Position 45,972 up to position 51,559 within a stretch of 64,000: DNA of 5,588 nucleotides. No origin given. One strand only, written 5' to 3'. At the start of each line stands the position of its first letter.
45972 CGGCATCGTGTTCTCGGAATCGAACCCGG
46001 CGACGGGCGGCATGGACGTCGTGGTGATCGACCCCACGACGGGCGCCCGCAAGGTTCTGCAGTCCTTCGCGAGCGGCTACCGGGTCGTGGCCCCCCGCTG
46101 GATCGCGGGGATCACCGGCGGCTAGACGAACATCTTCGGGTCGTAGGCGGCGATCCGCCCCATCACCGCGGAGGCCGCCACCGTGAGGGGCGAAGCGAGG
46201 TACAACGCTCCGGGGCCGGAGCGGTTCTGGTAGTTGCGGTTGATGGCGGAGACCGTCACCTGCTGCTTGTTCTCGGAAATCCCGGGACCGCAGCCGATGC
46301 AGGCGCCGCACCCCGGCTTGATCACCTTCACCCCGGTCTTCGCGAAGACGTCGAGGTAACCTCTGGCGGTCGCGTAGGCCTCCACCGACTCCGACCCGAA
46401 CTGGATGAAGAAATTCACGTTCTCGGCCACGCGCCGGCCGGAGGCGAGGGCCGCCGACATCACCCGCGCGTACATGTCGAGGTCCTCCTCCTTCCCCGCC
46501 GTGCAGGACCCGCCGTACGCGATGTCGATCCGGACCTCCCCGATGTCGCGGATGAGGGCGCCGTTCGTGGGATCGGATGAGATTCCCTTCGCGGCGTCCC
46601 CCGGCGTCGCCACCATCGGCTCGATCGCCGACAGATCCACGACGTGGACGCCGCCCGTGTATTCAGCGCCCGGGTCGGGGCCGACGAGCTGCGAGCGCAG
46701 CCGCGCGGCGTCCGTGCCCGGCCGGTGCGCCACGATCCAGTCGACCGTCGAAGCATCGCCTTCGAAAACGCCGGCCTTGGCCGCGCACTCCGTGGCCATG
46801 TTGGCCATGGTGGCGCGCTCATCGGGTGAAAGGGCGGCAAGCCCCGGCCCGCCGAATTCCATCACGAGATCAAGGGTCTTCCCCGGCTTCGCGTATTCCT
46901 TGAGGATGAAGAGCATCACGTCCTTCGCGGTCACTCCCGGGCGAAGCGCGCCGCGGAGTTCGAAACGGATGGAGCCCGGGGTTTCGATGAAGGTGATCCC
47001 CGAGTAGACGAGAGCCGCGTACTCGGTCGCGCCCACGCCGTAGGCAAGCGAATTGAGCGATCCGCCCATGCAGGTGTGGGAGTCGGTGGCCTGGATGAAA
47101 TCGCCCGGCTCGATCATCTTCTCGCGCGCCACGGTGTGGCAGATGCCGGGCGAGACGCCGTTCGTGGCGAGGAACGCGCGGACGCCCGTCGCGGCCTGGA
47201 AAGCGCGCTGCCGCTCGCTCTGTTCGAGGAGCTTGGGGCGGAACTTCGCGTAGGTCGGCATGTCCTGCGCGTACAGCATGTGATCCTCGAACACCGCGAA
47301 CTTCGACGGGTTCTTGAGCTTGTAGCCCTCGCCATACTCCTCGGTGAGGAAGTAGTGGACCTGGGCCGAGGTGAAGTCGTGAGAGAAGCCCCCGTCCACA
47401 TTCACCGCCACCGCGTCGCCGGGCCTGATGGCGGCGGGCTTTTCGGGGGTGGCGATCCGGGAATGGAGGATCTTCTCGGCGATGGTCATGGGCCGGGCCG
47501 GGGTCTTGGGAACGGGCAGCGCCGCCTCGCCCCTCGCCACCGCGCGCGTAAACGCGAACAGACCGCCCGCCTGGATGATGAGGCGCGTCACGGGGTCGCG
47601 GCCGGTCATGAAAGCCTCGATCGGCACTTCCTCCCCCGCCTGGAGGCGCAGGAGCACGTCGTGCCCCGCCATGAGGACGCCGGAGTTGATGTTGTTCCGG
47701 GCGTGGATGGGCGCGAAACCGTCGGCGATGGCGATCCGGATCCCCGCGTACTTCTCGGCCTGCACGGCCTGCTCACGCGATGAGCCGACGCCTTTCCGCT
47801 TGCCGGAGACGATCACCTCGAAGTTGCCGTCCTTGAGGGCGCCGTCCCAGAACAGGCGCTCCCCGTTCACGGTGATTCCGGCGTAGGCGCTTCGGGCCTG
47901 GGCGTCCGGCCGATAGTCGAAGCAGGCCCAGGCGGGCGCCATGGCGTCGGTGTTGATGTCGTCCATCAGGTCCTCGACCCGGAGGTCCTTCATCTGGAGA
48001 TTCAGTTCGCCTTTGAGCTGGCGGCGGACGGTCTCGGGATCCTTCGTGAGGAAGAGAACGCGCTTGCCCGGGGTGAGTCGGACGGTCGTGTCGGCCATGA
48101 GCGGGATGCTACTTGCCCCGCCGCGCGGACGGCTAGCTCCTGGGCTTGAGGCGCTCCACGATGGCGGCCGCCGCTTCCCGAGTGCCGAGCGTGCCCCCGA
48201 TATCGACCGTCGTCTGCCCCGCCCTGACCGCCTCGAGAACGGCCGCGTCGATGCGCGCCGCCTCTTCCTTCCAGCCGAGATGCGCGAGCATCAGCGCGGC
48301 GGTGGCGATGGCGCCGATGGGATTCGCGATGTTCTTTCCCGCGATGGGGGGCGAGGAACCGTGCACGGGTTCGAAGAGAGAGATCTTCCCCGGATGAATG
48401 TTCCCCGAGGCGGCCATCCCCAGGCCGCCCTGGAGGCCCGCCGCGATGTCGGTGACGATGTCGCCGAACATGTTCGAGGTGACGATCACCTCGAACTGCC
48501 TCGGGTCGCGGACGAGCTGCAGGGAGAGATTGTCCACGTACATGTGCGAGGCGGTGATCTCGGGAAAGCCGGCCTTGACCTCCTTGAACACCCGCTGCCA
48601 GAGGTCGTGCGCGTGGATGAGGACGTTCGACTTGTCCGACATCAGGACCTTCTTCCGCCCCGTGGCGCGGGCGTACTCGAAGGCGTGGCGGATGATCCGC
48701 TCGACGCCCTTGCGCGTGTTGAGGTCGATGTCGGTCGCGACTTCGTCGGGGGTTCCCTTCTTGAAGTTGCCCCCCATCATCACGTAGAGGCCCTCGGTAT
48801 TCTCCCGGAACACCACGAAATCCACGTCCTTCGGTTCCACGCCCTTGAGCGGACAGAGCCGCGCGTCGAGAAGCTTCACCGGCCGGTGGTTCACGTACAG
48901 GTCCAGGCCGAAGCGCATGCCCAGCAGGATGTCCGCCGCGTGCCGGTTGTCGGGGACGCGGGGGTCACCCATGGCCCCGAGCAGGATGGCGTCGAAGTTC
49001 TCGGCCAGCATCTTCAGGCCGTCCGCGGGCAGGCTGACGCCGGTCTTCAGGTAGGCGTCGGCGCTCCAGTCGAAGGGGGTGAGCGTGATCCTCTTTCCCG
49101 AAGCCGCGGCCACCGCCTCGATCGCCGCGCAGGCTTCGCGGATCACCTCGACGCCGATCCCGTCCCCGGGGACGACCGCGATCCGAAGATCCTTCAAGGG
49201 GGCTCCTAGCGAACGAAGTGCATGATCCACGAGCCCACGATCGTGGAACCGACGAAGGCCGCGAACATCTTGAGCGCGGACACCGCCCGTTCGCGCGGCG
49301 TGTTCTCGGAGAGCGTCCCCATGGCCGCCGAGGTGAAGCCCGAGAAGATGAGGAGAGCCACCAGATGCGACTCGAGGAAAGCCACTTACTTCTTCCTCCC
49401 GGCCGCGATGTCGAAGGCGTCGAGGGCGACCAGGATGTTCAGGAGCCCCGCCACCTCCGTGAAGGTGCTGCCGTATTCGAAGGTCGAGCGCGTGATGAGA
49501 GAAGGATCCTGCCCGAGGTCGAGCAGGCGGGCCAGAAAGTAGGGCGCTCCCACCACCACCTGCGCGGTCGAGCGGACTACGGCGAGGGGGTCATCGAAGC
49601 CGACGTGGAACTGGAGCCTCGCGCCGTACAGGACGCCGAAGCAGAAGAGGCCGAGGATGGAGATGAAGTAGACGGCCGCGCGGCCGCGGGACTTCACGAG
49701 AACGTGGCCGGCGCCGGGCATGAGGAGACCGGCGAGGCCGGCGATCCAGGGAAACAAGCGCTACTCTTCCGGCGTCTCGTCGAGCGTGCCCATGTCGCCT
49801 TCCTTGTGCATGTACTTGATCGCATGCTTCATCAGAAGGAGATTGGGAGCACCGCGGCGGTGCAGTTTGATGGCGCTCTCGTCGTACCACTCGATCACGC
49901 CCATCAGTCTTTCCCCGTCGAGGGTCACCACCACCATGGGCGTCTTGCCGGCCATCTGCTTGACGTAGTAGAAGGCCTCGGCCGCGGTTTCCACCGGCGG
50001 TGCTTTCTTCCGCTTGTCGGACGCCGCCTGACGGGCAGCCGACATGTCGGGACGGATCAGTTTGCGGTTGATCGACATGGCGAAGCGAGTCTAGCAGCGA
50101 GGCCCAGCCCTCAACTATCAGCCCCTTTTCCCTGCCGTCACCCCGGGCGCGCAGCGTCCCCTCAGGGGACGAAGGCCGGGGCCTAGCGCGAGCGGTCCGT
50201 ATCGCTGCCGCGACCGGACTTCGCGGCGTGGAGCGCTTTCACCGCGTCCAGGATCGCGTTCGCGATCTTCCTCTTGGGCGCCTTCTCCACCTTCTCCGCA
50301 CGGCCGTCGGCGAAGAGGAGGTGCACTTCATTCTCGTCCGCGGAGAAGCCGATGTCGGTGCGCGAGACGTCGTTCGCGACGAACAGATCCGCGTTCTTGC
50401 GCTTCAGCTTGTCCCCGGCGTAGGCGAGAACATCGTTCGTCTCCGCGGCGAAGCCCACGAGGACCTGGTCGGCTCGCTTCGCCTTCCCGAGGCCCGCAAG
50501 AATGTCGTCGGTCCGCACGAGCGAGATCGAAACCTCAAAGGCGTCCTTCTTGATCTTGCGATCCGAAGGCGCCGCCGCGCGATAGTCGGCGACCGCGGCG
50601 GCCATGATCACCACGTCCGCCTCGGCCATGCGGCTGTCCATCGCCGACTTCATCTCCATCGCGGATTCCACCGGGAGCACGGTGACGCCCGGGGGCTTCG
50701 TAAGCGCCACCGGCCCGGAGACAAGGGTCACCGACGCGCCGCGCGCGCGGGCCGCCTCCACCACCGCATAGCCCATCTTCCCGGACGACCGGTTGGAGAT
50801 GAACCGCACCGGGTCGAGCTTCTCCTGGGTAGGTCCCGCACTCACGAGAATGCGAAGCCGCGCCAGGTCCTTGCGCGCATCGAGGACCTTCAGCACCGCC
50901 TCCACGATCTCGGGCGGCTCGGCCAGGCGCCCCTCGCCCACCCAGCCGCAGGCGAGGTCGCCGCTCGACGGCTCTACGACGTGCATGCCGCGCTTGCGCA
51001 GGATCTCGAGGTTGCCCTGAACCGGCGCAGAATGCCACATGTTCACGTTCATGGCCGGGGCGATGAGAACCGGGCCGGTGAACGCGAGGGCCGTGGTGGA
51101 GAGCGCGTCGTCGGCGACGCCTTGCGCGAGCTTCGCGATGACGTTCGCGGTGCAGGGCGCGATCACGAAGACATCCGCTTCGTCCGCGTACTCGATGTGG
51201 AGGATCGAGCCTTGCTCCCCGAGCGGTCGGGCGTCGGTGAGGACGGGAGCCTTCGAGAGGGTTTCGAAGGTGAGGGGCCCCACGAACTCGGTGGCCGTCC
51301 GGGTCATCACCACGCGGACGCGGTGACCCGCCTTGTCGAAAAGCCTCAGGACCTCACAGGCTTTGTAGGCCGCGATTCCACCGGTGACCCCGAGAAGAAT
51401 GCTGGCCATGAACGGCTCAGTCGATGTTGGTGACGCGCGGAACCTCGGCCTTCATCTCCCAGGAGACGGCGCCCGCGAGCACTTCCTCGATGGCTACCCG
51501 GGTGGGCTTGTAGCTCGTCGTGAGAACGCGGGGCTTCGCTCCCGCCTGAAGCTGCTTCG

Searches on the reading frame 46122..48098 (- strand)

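Call 29: search_protein_families(library=pfam, proteins=[window:46122-48098:-], max_evalue=0.00001)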
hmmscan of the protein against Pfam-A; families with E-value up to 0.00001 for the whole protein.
window:46122-48098:- (658 aa): 2 families
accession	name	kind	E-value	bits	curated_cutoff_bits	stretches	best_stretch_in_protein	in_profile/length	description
PF00330.25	Aconitase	-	2.3e-83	281.2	28.7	1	230-647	16-463/463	Aconitase family (aconitate hydratase)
PF00694.25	Aconitase_C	-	1.1e-09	39.1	22.8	1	95-142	77-124/131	Aconitase C-terminal domain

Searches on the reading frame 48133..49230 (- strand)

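Call 29: search_protein_families(library=pfam, proteins=[window:48133-49230:-], max_evalue=0.00001)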
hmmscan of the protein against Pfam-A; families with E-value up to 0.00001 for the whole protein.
window:48133-49230:- (365 aa): 1 family
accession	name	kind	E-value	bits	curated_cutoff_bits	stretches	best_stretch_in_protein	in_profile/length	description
PF00180.25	Iso_dh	-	1.1e-97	327.8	27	1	17-353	2-344/348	Isocitrate/isopropylmalate dehydrogenase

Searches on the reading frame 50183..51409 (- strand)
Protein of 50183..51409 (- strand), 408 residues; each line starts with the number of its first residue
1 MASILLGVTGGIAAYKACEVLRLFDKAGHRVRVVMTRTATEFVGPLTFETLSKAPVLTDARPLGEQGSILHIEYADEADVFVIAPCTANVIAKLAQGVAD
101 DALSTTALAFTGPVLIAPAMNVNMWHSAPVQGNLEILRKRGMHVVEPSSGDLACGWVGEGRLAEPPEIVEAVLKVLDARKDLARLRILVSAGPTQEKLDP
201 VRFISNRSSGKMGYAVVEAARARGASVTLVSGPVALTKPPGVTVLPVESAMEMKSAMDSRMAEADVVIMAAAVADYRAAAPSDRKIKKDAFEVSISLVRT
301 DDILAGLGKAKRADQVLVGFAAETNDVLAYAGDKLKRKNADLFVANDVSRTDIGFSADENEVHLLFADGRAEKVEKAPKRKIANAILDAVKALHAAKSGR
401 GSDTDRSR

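Call 29: search_protein_families(library=pfam, proteins=[window:50183-51409:-], max_evalue=0.00001)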
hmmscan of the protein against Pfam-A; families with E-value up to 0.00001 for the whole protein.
window:50183-51409:- (408 aa): 2 families
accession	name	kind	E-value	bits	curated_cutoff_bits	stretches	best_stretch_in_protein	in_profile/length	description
PF04127.22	DFP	-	2.9e-71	239.6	22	1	183-365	2-186/186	DNA/pantothenate metabolism flavoprotein C-terminal domain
PF02441.25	Flavoprotein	-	1.1e-31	110.1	22.7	1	3-175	2-161/162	Flavoprotein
